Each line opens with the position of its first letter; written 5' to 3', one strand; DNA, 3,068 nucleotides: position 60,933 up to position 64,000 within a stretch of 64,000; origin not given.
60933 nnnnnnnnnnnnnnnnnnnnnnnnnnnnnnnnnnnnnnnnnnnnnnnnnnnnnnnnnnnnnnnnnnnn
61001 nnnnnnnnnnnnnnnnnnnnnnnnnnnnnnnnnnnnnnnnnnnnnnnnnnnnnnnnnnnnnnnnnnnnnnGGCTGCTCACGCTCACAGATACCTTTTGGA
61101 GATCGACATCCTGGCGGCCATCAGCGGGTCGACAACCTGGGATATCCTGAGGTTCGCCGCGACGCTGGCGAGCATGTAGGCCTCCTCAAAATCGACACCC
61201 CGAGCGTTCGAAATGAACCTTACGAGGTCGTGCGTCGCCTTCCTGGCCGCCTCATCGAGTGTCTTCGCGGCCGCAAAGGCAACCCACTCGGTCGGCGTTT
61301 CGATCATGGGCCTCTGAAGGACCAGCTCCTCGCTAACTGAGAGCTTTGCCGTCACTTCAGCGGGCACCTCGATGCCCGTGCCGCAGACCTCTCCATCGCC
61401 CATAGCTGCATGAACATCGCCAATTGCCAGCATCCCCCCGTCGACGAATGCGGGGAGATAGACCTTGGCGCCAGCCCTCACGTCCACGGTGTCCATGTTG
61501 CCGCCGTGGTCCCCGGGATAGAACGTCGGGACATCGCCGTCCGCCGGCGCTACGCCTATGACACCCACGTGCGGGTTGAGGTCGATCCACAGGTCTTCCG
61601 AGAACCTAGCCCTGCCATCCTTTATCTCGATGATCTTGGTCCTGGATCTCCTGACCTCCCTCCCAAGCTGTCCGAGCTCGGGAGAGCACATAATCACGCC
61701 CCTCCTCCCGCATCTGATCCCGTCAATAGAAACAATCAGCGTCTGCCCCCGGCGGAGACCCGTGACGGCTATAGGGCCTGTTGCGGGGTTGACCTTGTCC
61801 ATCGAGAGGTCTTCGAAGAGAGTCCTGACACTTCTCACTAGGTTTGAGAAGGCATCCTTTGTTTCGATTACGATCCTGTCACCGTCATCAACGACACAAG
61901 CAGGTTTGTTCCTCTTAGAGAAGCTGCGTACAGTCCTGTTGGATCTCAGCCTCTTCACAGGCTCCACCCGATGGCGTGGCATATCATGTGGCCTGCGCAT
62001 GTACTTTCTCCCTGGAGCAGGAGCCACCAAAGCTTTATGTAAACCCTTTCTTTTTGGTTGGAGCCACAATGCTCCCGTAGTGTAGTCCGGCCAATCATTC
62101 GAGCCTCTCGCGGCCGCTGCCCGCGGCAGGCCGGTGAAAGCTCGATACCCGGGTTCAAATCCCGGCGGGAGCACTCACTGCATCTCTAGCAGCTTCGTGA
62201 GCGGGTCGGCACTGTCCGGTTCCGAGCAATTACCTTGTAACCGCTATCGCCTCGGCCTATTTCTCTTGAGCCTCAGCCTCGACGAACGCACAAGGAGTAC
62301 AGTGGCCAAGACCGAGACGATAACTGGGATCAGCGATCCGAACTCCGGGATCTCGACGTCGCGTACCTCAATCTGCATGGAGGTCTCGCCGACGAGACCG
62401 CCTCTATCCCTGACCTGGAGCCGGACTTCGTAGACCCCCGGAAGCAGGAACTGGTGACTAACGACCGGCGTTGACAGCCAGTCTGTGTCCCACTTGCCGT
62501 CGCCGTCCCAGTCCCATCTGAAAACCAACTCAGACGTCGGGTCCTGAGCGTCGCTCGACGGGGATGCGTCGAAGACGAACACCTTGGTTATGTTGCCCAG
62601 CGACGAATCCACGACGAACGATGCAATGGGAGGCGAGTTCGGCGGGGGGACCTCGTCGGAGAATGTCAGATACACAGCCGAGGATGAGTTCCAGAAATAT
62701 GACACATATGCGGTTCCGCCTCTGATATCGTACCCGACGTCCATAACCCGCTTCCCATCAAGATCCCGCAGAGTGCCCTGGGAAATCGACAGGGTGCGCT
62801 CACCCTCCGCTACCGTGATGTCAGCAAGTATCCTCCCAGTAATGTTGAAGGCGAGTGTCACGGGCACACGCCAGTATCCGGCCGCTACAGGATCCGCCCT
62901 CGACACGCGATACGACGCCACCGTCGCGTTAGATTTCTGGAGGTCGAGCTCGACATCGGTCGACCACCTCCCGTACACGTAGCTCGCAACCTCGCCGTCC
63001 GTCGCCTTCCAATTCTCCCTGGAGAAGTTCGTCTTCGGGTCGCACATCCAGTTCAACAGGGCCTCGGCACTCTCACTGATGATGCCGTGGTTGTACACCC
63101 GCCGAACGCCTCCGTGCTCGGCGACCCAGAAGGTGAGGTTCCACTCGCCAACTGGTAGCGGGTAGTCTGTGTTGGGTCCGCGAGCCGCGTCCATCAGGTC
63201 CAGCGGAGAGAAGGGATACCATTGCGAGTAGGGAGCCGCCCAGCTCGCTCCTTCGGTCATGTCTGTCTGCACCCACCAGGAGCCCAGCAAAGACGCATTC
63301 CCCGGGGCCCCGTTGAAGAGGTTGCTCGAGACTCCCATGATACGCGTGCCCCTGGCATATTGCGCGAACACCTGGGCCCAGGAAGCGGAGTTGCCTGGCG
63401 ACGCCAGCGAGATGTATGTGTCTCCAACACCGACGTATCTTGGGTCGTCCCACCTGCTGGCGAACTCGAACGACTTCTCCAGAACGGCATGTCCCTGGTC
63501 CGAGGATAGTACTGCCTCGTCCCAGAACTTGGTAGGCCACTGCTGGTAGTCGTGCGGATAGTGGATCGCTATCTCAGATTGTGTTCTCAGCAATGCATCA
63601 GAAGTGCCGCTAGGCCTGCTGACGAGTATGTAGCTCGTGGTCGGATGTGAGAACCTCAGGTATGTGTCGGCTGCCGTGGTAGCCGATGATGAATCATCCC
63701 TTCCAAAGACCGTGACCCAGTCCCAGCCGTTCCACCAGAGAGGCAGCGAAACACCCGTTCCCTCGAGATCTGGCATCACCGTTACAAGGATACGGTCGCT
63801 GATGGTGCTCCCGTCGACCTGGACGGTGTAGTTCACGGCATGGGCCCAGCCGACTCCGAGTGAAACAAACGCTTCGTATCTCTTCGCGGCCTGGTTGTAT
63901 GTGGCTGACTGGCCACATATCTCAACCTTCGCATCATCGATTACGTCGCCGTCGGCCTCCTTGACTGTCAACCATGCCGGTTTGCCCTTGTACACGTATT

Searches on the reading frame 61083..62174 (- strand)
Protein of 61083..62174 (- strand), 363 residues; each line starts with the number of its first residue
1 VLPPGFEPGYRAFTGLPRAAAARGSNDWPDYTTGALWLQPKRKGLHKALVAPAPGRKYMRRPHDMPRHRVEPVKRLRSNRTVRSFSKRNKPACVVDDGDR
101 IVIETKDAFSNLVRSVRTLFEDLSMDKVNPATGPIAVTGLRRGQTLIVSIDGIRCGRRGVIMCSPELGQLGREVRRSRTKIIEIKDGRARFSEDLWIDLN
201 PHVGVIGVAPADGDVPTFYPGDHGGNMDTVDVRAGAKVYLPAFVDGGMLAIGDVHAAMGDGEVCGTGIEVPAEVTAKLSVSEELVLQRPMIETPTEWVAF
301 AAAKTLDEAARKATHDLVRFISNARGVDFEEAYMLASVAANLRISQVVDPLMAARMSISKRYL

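Call 23: search_protein_families(library=pfam, proteins=[window:61083-62174:-], max_evalue=0.000001)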
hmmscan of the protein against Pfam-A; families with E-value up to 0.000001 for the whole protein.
window:61083-62174:- (363 aa): 1 family
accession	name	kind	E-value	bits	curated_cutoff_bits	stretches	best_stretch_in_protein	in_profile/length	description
PF03069.20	FmdA_AmdA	-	4.4e-29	102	27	1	217-349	203-356/373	Acetamidase/Formamidase family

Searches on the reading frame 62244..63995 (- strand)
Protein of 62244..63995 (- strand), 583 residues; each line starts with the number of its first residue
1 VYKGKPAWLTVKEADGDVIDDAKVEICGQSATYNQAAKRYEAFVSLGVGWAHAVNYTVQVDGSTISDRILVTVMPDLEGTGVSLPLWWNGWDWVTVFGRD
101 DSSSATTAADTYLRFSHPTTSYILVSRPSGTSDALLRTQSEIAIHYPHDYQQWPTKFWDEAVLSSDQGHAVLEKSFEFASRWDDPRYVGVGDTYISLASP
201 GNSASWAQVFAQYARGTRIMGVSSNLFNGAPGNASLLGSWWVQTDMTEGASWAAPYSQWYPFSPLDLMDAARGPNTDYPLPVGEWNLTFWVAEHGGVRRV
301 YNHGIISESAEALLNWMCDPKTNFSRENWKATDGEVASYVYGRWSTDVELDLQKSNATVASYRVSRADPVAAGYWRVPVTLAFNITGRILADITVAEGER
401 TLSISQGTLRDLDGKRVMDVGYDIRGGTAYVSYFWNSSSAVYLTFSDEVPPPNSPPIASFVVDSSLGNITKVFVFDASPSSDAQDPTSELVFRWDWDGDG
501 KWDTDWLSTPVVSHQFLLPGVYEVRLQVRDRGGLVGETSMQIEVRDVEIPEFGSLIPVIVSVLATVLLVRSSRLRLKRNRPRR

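Call 23: search_protein_families(library=pfam, proteins=[window:62244-63995:-], max_evalue=0.000001)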
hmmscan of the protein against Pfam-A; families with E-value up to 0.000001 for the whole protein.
window:62244-63995:- (583 aa): 1 family
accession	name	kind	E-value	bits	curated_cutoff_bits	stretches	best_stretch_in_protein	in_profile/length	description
PF18911.6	PKD_4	-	4.1e-09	36.8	27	1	453-540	1-81/85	PKD domain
